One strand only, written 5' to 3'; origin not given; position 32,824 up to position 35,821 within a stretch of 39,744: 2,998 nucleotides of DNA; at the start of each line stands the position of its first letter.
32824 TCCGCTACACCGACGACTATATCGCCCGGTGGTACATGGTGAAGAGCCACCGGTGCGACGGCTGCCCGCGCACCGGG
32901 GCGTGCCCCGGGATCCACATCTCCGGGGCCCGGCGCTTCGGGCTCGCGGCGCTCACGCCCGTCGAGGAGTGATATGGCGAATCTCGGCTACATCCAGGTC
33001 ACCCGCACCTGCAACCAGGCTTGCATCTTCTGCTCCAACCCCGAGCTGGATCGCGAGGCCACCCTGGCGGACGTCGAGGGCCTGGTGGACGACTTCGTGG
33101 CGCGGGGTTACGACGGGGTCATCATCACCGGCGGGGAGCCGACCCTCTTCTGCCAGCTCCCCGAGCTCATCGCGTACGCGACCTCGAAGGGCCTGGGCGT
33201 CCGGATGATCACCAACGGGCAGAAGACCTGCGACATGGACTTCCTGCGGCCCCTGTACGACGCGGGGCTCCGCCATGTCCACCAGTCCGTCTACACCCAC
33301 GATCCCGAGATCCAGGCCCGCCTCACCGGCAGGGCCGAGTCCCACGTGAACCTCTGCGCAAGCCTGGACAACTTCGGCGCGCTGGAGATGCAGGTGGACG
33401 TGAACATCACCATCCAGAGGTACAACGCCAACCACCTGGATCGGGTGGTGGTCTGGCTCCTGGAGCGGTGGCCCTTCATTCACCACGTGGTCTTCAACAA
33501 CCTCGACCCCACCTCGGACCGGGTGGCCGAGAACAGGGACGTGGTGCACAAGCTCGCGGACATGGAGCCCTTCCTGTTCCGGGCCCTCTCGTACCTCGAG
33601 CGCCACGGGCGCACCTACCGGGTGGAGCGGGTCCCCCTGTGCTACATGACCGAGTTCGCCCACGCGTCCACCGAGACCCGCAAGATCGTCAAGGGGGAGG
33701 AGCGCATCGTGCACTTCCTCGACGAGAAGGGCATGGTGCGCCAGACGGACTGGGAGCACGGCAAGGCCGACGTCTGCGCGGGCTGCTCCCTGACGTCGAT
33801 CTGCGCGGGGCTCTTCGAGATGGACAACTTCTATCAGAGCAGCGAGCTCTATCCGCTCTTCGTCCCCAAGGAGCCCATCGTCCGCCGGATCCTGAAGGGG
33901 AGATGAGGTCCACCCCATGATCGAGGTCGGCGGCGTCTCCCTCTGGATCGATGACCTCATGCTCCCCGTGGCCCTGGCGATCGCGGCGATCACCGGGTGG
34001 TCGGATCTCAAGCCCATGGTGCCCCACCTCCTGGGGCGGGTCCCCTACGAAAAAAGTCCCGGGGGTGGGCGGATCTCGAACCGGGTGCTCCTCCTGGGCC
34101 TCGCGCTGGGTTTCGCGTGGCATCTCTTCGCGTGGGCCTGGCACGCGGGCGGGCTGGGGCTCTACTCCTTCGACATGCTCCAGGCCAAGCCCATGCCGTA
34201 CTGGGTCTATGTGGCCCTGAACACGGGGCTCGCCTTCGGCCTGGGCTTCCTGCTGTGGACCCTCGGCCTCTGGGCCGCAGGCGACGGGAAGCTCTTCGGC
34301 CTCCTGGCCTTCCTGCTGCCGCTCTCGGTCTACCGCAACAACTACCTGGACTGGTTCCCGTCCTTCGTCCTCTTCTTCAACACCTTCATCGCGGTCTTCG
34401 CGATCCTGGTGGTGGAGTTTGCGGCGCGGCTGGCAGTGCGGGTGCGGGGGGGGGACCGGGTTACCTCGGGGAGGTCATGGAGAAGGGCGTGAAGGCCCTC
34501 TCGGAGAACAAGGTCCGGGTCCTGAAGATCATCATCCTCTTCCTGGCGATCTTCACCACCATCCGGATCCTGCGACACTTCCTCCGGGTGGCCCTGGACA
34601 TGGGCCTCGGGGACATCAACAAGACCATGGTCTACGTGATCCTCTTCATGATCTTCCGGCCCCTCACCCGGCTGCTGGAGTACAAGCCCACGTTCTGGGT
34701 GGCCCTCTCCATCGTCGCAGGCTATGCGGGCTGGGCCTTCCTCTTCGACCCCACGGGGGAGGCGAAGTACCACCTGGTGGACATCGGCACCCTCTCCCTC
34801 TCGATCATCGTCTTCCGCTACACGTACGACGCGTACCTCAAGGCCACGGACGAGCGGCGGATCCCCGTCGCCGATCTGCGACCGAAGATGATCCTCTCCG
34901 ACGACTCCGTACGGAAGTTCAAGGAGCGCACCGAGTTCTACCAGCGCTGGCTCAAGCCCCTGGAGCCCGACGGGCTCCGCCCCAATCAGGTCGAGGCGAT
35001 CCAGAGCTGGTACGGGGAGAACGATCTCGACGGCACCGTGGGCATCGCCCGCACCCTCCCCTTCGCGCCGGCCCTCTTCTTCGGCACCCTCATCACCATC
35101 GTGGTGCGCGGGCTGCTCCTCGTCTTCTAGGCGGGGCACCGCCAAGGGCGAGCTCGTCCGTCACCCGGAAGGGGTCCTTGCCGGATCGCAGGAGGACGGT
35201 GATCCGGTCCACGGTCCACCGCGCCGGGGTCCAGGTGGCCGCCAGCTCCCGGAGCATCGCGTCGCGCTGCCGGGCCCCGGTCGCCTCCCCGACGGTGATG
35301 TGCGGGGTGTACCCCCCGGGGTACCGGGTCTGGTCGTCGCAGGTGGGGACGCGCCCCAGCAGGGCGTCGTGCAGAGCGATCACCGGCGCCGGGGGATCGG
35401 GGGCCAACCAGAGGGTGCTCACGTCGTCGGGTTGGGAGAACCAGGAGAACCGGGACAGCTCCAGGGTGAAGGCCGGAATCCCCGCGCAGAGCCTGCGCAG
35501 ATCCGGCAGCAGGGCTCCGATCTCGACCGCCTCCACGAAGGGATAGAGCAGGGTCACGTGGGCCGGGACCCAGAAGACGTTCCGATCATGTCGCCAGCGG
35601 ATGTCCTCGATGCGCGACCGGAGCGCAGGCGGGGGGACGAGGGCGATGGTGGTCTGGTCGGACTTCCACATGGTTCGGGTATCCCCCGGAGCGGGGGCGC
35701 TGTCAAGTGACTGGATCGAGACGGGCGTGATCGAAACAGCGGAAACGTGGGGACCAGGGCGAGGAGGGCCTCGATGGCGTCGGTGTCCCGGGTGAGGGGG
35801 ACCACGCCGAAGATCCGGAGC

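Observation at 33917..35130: Prepilin-peptidase-like membrane ORF ends at a G9 homopolymer; one extra G would fuse it to the next membrane ORF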

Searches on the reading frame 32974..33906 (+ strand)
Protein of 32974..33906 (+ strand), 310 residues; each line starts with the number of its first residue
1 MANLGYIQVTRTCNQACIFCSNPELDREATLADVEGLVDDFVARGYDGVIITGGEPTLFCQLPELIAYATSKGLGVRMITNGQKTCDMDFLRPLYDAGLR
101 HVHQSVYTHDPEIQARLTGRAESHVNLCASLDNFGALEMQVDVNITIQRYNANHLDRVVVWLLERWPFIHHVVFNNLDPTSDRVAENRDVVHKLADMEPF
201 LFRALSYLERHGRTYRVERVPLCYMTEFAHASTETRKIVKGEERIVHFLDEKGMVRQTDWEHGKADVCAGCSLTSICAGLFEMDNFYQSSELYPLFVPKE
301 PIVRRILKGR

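Call 4: search_protein_families(library=pfam, proteins=[window:32974-33906:+], max_evalue=1)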
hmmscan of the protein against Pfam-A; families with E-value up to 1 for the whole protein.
window:32974-33906:+ (310 aa): 4 families
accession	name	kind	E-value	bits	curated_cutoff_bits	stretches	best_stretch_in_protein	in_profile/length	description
PF04055.27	Radical_SAM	-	4.8e-16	59.8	29.5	1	7-140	1-142/166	Radical SAM superfamily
PF13344.12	Hydrolase_6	-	0.034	14.6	27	1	46-107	5-64/101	Haloacid dehalogenase-like hydrolase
PF19238.5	Radical_SAM_2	-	0.039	14.1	26.7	0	99-170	77-149/151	Radical SAM-like domain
PF13353.11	Fer4_12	-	0.088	13.6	22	1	12-66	14-71/137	4Fe-4S single cluster domain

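Call 5: search_protein_families(library=ncbifam, proteins=[window:32974-33906:+], max_evalue=1)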
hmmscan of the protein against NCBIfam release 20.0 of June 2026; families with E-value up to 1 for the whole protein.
window:32974-33906:+ (310 aa): 53 families (the best 25 are shown)
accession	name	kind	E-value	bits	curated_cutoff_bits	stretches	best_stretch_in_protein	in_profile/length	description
TIGR03977.1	rSAM_pair_HxsC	equivalog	1.2e-25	90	267.9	2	7-230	29-258/292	His-Xaa-Ser system radical SAM maturase HxsC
TIGR02666.1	moaA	equivalog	2.9e-15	56.1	284.05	1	7-166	14-184/336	GTP 3',8-cyclase MoaA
TIGR04545.1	rSAM_ahbD_hemeb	equivalog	3.1e-15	56.5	500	1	8-181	5-179/339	heme b synthase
TIGR02668.1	moaA_archaeal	equivalog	3.6e-15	55.7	325.25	1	7-163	14-174/303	GTP 3',8-cyclase MoaA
TIGR02109.1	PQQ_syn_pqqE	equivalog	1.1e-14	54.2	381.35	1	7-159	11-166/358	pyrroloquinoline quinone biosynthesis protein PqqE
TIGR04546.1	rSAM_ahbC_deAc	equivalog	2.2e-14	53.1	650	1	8-163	44-201/390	12,18-didecarboxysiroheme deacetylase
NF038332.1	rSAM_rare_HxsC4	exception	3.9e-14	52.5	500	1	7-177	18-194/335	radical SAM protein HxsC4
TIGR04347.1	pseudo_SAM_Halo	equivalog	1.8e-13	50.5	525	1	8-170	43-211/390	TIGR04347 family pseudo-SAM/SPASM protein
NF045646.2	rSAM_Se_TrsS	equivalog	2.6e-13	49.3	490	1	7-175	90-264/441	radical SAM (seleno)protein TrsS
TIGR04055.1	rSAM_NirJ2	equivalog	2.7e-13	50.2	500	1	9-200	6-196/326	putative heme d1 biosynthesis radical SAM protein NirJ2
TIGR02495.1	NrdG2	equivalog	1.5e-12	47.2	131.15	1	10-152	23-168/193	anaerobic ribonucleoside-triphosphate reductase activating protein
TIGR04053.2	TIGR04053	equivalog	1.7e-12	47.3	395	1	8-164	13-175/366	TIGR04053 family radical SAM/SPASM domain-containing protein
NF001199.0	PRK00164.2-1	equivalog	7.7e-12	45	231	1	7-159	16-172/308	GTP 3',8-cyclase MoaA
TIGR03962.1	mycofact_rSAM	equivalog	1.2e-11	44.4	265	1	8-159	17-170/339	mycofactocin radical SAM maturase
TIGR04054.1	rSAM_NirJ1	equivalog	2.5e-11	42.8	650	1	8-177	41-210/387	putative heme d1 biosynthesis radical SAM protein NirJ1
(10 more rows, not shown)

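Call 26: find_encoding_contigs(protein=window:32974-33906:+, flank=3000, max_places=10)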
Protein window:32974-33906:+ (310 aa): no gene with exactly this product is on record in the collection.

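Call 68: search_protein_families(library=padloc, proteins=[window:32974-33906:+], max_evalue=0.001)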
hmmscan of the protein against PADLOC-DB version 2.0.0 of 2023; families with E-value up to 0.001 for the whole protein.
window:32974-33906:+ (310 aa): 3 families
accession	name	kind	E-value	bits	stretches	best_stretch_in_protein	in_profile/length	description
PDLC02904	pVip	-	2.9e-14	51.2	1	9-153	9-155/262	Viperins associated with kinases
PDLC02903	pVip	-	2.9e-14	51.2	1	7-154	4-153/257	Viperins not associated with kinases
PDLC02905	pVip-kinase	-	9.8e-06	23.1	1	12-92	191-278/474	Viperin-kinase fusion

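Call 84: list_cluster_members(proteins=[P0187, window:33917-34489:+, window:32974-33906:+])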
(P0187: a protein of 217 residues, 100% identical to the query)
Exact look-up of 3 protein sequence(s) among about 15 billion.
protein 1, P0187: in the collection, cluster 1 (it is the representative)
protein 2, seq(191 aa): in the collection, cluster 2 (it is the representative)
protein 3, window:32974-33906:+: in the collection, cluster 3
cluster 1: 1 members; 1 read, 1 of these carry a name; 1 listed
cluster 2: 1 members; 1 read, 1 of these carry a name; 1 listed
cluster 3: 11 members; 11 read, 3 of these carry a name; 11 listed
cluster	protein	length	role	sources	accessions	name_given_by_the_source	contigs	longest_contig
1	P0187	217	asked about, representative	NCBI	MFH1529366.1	MAG: hypothetical protein ABIK09_01385 [Pseudomonadota bacterium]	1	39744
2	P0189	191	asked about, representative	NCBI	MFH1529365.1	MAG: hypothetical protein ABIK09_01380 [Pseudomonadota bacterium]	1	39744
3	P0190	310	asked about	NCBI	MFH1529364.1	MAG: radical SAM protein [Pseudomonadota bacterium]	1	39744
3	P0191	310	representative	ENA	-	-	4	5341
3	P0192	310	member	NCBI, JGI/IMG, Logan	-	MoaA/NifB/PqqE/SkfB family radical SAM enzyme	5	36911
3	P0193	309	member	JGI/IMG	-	MoaA/NifB/PqqE/SkfB family radical SAM enzyme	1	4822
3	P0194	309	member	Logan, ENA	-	-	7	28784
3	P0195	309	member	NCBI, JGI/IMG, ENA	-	-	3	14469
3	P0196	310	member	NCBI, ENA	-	-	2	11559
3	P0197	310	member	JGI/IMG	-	-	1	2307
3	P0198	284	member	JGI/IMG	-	-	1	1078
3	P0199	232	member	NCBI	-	-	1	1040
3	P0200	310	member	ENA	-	-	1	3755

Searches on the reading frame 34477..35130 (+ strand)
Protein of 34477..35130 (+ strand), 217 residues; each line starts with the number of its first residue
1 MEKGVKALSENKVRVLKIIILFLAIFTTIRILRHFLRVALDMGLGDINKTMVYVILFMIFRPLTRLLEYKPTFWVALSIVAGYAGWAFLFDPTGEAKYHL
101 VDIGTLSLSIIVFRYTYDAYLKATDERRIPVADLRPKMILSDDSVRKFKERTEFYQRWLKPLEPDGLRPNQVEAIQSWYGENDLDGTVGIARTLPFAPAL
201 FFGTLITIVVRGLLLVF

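Call 4: search_protein_families(library=pfam, proteins=[window:34477-35127:+], max_evalue=1)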
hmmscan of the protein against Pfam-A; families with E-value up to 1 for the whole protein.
seq(217 aa): 1 family
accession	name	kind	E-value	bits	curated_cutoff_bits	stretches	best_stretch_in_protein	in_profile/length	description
PF09874.14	DUF2101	-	0.002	18.3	22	1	9-117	27-136/206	Predicted membrane protein (DUF2101)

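Call 5: search_protein_families(library=ncbifam, proteins=[window:34477-35127:+], max_evalue=1)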
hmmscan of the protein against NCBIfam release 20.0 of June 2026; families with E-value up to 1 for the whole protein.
seq(217 aa): 1 family
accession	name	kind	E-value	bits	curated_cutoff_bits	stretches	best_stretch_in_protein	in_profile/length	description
NF002775.0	PRK02870.1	equivalog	0.19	10.9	285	1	7-71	16-80/338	zinc metalloprotease HtpX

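Call 27: find_encoding_contigs(protein=window:34477-35130:+, flank=3000, max_places=10)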
Protein window:34477-35130:+ (217 aa): no gene with exactly this product is on record in the collection.

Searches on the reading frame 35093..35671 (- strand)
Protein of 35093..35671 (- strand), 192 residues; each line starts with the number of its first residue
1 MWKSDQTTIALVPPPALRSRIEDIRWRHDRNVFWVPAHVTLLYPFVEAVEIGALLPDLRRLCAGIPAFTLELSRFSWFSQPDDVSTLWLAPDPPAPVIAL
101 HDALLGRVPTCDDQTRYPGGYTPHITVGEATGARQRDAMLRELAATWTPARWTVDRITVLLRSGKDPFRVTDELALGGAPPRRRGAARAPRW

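Call 4: search_protein_families(library=pfam, proteins=[window:35093-35671:-], max_evalue=1)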
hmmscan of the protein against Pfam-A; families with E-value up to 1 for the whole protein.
window:35093-35671:- (192 aa): 2 families
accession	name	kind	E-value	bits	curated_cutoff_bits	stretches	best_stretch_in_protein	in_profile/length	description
PF13563.12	2_5_RNA_ligase2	-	2.8e-31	109.1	27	1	13-165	1-151/152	2'-5' RNA ligase superfamily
PF02834.22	LigT_PEase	-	3.6e-07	30.7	23.3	1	14-84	4-83/87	LigT like Phosphoesterase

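Call 5: search_protein_families(library=ncbifam, proteins=[window:35093-35671:-], max_evalue=1)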
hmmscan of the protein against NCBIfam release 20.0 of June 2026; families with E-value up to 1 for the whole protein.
window:35093-35671:- (192 aa): 2 families
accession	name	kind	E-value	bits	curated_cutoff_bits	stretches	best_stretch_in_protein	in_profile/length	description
NF010223.0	PRK13679.1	equivalog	4.1e-11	43.1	129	1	8-177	4-168/170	hypothetical protein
TIGR02258.1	2_5_ligase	equivalog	1.2e-08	35.1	65.7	1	18-159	25-160/180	RNA 2',3'-cyclic phosphodiesterase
